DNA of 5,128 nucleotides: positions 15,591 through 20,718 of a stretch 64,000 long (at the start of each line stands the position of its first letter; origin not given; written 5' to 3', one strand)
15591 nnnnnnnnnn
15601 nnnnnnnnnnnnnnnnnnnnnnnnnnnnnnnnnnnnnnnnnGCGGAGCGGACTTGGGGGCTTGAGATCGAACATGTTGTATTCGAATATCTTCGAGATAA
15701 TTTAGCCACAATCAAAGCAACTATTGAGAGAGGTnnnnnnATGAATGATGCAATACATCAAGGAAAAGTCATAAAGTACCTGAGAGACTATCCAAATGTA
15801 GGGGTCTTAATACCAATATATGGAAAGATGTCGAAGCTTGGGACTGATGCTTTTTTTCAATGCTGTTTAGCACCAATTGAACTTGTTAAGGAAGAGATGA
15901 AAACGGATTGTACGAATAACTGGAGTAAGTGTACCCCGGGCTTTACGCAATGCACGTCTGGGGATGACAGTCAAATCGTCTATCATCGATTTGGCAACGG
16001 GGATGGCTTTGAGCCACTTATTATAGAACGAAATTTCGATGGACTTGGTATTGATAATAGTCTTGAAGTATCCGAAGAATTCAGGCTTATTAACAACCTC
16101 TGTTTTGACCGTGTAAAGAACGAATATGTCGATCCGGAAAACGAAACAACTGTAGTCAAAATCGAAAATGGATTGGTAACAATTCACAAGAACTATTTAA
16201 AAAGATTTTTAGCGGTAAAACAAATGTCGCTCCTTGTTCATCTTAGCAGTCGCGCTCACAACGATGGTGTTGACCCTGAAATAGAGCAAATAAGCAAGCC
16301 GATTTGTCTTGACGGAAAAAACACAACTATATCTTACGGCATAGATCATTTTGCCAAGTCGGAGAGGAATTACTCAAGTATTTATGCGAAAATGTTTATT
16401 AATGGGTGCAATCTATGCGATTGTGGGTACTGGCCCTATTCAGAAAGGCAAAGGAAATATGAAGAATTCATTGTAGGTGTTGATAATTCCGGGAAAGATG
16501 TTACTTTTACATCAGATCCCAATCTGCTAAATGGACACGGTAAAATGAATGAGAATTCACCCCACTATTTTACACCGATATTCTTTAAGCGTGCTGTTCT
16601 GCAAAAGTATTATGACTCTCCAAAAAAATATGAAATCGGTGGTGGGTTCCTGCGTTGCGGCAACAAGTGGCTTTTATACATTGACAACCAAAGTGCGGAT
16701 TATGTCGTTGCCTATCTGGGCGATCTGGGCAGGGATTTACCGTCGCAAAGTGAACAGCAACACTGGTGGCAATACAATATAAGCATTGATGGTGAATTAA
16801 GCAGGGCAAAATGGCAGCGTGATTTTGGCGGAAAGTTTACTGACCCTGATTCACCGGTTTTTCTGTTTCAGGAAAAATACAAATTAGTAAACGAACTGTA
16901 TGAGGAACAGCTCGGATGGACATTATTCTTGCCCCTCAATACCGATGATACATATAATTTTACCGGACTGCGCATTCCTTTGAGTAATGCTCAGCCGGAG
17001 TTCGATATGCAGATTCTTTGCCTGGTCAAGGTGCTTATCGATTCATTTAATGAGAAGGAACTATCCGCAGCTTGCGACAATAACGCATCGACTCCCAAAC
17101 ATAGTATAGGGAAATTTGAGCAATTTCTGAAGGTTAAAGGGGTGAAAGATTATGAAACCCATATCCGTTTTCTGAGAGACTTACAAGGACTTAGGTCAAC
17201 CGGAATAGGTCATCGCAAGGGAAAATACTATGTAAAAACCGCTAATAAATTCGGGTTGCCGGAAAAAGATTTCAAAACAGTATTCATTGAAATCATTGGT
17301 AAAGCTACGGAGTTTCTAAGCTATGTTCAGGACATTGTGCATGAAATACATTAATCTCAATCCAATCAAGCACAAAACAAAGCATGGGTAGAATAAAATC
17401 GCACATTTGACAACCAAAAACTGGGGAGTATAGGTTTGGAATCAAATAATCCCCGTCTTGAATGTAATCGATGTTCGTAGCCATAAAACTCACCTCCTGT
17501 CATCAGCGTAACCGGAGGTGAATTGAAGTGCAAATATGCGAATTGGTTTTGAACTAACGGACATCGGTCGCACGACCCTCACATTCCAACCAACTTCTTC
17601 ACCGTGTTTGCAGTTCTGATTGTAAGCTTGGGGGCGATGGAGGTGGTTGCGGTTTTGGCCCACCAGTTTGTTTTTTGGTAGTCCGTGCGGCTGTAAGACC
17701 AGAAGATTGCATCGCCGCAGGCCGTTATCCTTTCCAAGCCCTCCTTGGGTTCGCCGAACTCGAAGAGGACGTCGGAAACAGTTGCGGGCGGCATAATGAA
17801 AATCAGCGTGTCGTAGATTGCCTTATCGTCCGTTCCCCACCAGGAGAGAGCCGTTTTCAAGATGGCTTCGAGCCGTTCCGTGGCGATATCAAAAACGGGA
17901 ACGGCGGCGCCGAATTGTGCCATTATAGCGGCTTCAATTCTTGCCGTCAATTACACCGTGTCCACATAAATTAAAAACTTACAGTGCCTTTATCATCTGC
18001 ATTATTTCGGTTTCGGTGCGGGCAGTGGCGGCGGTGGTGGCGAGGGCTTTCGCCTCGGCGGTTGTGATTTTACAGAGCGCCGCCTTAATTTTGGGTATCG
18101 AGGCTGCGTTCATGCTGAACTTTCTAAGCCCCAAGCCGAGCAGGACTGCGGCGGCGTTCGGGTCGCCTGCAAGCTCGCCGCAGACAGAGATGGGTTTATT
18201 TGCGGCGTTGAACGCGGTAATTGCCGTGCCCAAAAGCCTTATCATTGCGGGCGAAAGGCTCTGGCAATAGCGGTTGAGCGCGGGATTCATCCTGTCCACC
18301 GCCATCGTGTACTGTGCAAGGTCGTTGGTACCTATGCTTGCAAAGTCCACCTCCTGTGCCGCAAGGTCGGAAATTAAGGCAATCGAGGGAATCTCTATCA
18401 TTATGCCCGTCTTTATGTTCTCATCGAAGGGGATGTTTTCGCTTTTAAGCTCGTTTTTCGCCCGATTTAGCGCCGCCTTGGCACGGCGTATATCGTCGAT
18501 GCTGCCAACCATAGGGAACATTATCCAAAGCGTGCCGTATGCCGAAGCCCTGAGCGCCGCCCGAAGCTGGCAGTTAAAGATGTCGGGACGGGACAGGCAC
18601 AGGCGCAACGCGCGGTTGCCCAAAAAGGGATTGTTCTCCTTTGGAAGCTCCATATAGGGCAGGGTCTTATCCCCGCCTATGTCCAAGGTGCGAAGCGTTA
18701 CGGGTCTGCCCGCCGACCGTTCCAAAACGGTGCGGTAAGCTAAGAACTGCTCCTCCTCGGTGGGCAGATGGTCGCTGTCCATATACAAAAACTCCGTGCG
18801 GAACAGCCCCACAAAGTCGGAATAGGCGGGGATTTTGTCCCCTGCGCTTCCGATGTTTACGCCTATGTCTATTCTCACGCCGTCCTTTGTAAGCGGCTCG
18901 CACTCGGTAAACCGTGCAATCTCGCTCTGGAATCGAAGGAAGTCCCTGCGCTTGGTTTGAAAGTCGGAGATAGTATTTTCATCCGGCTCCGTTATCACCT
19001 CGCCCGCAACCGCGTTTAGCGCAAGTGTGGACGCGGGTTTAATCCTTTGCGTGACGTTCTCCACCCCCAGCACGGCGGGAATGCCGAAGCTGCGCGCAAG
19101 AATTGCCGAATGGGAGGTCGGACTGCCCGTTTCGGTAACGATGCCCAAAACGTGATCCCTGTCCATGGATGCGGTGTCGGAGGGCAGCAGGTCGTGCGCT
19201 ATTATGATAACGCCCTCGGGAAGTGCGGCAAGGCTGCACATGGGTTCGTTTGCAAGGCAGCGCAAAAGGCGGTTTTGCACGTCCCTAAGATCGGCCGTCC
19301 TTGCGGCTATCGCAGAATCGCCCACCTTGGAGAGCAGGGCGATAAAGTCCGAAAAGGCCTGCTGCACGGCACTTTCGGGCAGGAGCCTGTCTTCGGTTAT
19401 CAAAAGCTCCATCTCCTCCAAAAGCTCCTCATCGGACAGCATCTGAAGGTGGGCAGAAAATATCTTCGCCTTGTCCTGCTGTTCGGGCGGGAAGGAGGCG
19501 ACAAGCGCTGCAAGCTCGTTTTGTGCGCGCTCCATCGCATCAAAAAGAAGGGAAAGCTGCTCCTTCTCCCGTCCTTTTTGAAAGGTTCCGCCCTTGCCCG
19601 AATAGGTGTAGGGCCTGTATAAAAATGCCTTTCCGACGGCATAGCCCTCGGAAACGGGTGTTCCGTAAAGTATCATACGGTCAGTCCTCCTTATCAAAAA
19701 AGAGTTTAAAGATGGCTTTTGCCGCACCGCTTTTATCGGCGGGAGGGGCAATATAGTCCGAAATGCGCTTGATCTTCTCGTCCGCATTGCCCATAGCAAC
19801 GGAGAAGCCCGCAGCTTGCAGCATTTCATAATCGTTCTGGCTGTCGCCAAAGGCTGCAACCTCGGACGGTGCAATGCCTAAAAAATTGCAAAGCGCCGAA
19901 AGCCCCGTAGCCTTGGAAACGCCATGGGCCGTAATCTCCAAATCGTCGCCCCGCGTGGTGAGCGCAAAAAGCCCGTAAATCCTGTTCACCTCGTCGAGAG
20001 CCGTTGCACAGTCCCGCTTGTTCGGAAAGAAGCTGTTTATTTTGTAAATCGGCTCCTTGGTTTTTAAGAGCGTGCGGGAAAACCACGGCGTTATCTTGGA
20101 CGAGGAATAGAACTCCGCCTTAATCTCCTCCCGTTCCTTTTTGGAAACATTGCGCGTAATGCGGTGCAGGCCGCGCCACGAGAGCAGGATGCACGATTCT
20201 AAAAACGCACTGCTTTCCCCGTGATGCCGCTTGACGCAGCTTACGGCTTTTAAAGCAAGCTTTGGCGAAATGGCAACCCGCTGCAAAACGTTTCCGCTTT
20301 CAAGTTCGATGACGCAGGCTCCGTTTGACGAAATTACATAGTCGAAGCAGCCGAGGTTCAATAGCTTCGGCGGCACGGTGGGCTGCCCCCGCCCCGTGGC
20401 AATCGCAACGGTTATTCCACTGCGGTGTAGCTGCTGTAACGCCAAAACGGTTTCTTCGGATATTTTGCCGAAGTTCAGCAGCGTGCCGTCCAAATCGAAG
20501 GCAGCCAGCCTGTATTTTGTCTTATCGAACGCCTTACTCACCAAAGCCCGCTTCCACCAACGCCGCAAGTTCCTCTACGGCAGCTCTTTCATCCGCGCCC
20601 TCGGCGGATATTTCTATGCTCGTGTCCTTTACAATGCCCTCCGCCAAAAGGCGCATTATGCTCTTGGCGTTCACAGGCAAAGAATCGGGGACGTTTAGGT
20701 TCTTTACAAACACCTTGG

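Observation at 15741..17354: Orphan 537-aa protein after hsdR with a C-terminal Rx5H motif (possible HEPN-type effector)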

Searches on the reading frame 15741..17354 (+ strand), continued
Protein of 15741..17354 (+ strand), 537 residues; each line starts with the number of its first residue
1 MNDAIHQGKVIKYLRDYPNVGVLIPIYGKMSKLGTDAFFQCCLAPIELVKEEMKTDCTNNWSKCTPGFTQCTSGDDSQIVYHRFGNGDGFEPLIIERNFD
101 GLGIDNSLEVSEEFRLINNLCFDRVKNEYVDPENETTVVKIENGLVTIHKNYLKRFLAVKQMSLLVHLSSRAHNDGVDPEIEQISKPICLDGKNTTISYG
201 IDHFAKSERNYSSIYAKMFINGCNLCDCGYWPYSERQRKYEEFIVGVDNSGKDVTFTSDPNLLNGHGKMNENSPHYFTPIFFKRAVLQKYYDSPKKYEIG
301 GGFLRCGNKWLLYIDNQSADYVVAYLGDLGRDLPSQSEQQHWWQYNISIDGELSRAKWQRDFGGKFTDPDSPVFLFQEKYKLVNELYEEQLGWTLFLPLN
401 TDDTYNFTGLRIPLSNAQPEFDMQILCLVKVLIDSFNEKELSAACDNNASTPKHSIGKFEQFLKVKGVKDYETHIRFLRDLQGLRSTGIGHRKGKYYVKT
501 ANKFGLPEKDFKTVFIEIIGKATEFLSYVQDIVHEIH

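Call 94: search_solved_structures(query=A4, max_evalue=10, show_alignments=4)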
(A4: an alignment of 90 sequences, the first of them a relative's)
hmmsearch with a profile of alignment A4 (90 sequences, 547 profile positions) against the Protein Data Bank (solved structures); distinct sequences matched with E-value up to 10: 3.
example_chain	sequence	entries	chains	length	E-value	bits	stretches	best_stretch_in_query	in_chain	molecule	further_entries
1wj5_A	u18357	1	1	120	0.34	12.5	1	464-534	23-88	hypothetical protein (RIKEN cDNA 0610009H20)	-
4yzh_A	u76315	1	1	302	0.65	11.6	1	312-349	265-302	Protein phosphatase 2C 57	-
4yzg_A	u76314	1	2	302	0.66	11.6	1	312-349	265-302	Protein phosphatase 2C 57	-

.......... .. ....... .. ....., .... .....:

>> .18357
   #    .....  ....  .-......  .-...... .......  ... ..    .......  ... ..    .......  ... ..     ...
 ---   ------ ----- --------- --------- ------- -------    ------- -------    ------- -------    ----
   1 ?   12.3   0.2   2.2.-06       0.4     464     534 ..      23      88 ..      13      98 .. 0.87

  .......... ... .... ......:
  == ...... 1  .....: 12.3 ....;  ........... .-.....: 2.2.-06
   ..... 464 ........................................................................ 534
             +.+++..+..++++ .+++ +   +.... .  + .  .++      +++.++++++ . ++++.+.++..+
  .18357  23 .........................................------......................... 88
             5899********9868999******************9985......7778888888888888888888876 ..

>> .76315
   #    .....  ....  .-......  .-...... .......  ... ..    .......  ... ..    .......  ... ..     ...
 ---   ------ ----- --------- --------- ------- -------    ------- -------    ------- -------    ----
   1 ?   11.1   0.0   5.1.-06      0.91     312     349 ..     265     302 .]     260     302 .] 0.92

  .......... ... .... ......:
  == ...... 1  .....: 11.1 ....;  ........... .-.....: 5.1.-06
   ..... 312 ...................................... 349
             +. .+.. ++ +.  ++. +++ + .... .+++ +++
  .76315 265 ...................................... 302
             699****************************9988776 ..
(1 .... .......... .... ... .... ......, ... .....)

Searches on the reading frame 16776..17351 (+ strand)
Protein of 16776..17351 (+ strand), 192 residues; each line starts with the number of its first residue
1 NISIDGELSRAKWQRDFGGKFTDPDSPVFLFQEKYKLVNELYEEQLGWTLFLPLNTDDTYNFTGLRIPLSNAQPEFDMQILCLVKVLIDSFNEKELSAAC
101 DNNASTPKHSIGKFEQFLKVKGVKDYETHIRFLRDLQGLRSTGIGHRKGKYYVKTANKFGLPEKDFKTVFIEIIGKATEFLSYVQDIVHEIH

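Call 32: search_protein_families(library=pfam, alignment_id=A3, max_evalue=10)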
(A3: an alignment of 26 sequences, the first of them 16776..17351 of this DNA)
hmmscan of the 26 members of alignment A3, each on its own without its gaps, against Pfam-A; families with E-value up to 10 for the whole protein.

A. member 1, window:16776-17351:+ (192 aa): 1 family
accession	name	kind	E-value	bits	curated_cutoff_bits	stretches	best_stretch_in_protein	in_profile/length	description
PF19958.5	EAD6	-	0.012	16.3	27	1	82-105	9-32/75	Effector-associated domain 6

B. families by the number of members that match (of 26 scanned): 27 families (the first 25 are shown)
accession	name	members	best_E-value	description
PF25787.1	HTH_SB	8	0.0027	Sleeping Beauty transposase HTH domain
PF25600.1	TRIM_CC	3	0.012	TRIM protein coiled-coil region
PF22373.2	MG491_central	2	0.012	Organelle protein MG491, central domain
PF03190.21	Thioredox_DsbH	2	0.15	Protein of unknown function, DUF255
PF20466.3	MmeI_TRD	1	0.00087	MmeI, target recognition domain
PF04782.17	DUF632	1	0.0015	Protein of unknown function (DUF632)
PF17579.7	DUF5482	1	0.011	Family of unknown function (DUF5482)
PF19958.5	EAD6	1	0.012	Effector-associated domain 6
PF00650.25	CRAL_TRIO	1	0.02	CRAL/TRIO domain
PF12494.13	DUF3695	1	0.022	Protein of unknown function (DUF3695)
PF03791.18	KNOX2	1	0.041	KNOX2 domain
PF09059.15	TyeA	1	0.044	TyeA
PF03412.21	Peptidase_C39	1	0.045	Peptidase C39 family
PF02331.20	P35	1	0.051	Apoptosis preventing protein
PF23129.1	DotZ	1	0.06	DotZ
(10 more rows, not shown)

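Call 36: predict_structure(alignment_id=A3)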
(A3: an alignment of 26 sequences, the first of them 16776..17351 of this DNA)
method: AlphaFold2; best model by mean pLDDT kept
length: 192 residues; sequences in the alignment: 26
mean_pLDDT: 85.7   pTM: 0.80
mean pLDDT of the five models: 85.7, 85.4, 85.0, 84.5, 84.2
residues with pLDDT >= 90: 109; 70-90: 56; 50-70: 23; < 50: 4
segments of 3 or more residues with pLDDT < 50: 1-4
pLDDT, mean of each block of 10 residues (from residue 1): 55 75 78 95 95 92 89 90 95 92 72 93 93 93 66 80 86 96 93 87
secondary structure, 60 per line:
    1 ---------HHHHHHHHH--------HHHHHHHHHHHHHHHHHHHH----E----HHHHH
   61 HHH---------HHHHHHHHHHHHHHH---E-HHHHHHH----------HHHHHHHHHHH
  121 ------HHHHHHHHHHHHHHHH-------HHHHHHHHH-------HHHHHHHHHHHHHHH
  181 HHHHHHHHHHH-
elements in order: H10-18 H27-46 H56-63 H73-87 H93-99 H110-120 H127-142 H150-158 H166-191

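Call 40: fold_search(model_id=the predicted structure, library=pdb)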
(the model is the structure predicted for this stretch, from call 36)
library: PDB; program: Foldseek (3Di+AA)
matches with E <= 10: 340; with E <= 0.001: 0
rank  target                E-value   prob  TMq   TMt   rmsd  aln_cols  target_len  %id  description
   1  7bxo_H                3.9e-01  0.82  0.35  0.48  11.8       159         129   11  Crystal structure of the toxin-antitoxin with AMP-PNP (released 2020-09-30)
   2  7x8v_A                4.1e-01  0.44  0.31  0.32  14.3       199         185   10  Cooperative regulation of PBI1 and MAPKs controls WRKY45 transcription factor in rice immunity (released 2022-04-06)
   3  7bxo_D                4.5e-01  0.82  0.35  0.48  10.7       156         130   10  Crystal structure of the toxin-antitoxin with AMP-PNP (released 2020-09-30)
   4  6m6u_H                4.7e-01  0.63  0.32  0.42  11.8       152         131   14  Crystal structure the toxin-antitoxin MntA-HpeT mutant-D39ED41E (released 2020-09-30)
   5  1wwp_A                5.2e-01  0.87  0.36  0.51   5.7       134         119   12  Crystal structure of ttk003001694 from Thermus Thermophilus HB8 (released 2005-07-12)
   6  8suk_B                7.7e-01  0.12  0.19  0.18  14.7       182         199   10  Structure of Rhodococcus sp. USK13 DarR-c-di-AMP complex (released 2023-11-01)
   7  5yep_C                8.4e-01  0.44  0.30  0.40  11.8       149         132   14  Crystal structure of SO_3166-SO_3165 from Shewanella oneidensis (released 2018-03-28)
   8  6irx                  8.4e-01  0.08  0.18  0.09  17.6       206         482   11  Crystal structure of the zebrafish cap-specific adenosine methyltransferase (released 2018-12-05)
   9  3udb_A                8.8e-01  0.06  0.16  0.12  18.9       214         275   13  Crystal structure of SnRK2.6 (released 2011-11-16)
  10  4iwb_B                1.1e+00  0.09  0.16  0.18  16.4       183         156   14  Novel Fold of FliC/FliS Fusion Protein (released 2013-12-11)
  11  6irv_A                1.1e+00  0.08  0.17  0.09  18.2       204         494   10  Crystal structure of the human cap-specific adenosine methyltransferase (released 2018-12-05)
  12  6xz3                  1.1e+00  0.12  0.17  0.23  12.6       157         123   13  Crystal structure of TLNRD1 4-helix bundle (released 2020-05-27)
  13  8sv6_D                1.1e+00  0.06  0.14  0.14  15.8       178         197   10  Structure of the M. smegmatis DarR protein (released 2023-11-01)
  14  9min_I                1.2e+00  0.15  0.20  0.27  11.1       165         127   14  Structure of a designed minibinder to NYESO1-A*02:01 (released 2025-08-06)
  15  6is0_A                1.2e+00  0.08  0.17  0.09  17.1       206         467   10  Crystal structure of the zebrafish cap-specific adenosine methyltransferase bound to SAH and m7G-capped RNA (released 2018-12-05)
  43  3o10_C                2.2e+00  0.08  0.21  0.26  12.5       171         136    8  Crystal structure of the HEPN domain from human sacsin (released 2011-03-30)
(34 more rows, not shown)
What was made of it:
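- On HEPN superfamily: Values are E 0.39-2.2, probability up to 0.87 and TM 0.40-0.51 normalised to the target (0.26 for sacsin) (call 40).
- Closest known: HepT. Same: These are the best structural matches to the C-terminal domain (call 40).
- Fold search with the C-terminal model: the four E-ranks 1, 3, 4 and 5 are HepT or 1wwp chains (probability 0.63-0.87, TM 0.42-0.51 normalised to the target); HepT 5yep is rank 7 and sacsin HEPN is rank 43 (call 40). HEPN proteins are concentrated at the top of the fold-match list (call 40).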

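Call 41: search_solved_structures(query=A3, max_evalue=10, show_alignments=5)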
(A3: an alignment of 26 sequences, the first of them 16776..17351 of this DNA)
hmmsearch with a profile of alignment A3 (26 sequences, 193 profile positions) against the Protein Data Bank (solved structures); distinct sequences matched with E-value up to 10: 2.
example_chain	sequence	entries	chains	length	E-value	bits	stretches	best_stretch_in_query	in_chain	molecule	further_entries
2eap_A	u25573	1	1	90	0.075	15.8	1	23-72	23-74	Lymphocyte cytosolic protein 2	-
2hn1_A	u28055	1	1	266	0.55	13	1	53-95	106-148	Magnesium and cobalt transporter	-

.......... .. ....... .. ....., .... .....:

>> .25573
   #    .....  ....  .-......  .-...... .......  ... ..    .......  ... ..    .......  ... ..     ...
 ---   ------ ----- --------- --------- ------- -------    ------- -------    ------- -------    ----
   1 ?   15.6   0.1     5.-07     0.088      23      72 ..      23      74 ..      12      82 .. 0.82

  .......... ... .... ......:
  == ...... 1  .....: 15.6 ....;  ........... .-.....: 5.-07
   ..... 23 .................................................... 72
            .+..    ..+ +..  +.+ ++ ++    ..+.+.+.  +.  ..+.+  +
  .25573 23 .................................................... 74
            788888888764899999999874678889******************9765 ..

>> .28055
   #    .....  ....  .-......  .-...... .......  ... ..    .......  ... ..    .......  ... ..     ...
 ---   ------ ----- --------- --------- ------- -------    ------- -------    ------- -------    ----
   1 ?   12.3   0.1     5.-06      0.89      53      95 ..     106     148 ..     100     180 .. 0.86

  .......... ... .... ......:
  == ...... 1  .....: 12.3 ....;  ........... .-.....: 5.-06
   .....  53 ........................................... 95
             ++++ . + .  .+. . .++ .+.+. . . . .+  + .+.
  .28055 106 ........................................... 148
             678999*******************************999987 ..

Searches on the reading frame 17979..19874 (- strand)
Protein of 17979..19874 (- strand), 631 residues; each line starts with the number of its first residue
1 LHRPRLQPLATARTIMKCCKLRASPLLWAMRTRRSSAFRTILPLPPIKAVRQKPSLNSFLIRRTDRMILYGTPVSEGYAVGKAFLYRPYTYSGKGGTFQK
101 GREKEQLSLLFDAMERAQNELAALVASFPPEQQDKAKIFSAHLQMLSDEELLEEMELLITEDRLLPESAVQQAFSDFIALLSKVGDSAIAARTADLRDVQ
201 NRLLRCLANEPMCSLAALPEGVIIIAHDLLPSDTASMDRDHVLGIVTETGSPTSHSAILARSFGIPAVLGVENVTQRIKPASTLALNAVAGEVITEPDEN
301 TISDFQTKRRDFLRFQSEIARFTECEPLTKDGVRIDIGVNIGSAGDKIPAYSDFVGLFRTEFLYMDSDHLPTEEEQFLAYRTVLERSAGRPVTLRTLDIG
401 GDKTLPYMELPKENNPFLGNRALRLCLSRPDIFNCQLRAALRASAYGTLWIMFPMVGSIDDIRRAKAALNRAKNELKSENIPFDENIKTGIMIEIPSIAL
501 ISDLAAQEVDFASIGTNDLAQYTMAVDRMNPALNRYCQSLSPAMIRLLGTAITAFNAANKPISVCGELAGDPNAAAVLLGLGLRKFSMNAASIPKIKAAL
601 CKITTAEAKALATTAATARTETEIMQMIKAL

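Call 6: search_protein_families(library=pfam, proteins=[window:17979-19874:-], max_evalue=0.001)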
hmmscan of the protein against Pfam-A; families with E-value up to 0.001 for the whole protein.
window:17979-19874:- (631 aa): 3 families
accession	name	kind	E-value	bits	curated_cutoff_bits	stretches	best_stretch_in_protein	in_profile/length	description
PF02896.24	PEP-utilizers_C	-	1.1e-102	343.7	22.8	1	319-603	4-291/293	PEP-utilising enzyme, PEP-binding domain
PF00391.29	PEP-utilizers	-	1.4e-23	82.7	23.1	1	218-291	1-72/72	PEP-utilising enzyme, mobile domain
PF05524.18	PEP-utilisers_N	-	7.2e-22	78.2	24.4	1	71-192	2-121/121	PEP-utilising enzyme, N-terminal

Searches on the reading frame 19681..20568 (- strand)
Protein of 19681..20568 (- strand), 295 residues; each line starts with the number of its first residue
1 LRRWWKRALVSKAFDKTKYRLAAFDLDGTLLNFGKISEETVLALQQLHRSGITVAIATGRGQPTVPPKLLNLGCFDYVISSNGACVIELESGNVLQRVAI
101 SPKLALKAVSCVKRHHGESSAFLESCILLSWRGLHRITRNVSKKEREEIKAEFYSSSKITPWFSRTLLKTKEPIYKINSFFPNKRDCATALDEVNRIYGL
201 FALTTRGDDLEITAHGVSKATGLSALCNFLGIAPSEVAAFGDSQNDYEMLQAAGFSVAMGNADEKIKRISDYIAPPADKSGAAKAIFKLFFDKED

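Call 6: search_protein_families(library=pfam, proteins=[window:19681-20568:-], max_evalue=0.001)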
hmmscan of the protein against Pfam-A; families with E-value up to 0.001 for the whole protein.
window:19681-20568:- (295 aa): 6 families
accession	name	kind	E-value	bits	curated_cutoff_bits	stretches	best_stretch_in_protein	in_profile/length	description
PF08282.18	Hydrolase_3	-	3.4e-53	181.4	20.9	1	23-286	2-255/255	haloacid dehalogenase-like hydrolase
PF00702.32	Hydrolase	-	3.7e-16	60.5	26.4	1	196-254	133-191/191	haloacid dehalogenase-like hydrolase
PF05116.19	S6PP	-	2.3e-10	40.9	20.3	1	205-266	152-214/247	Sucrose-6F-phosphate phosphohydrolase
PF12710.13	HAD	-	3.7e-09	37.7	27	0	39-87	89-141/189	haloacid dehalogenase-like hydrolase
PF13419.12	HAD_2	-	2.3e-07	31.5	23.8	0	221-259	139-177/178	Haloacid dehalogenase-like hydrolase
PF13344.12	Hydrolase_6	-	0.00075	19.9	27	0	23-64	2-43/101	Haloacid dehalogenase-like hydrolase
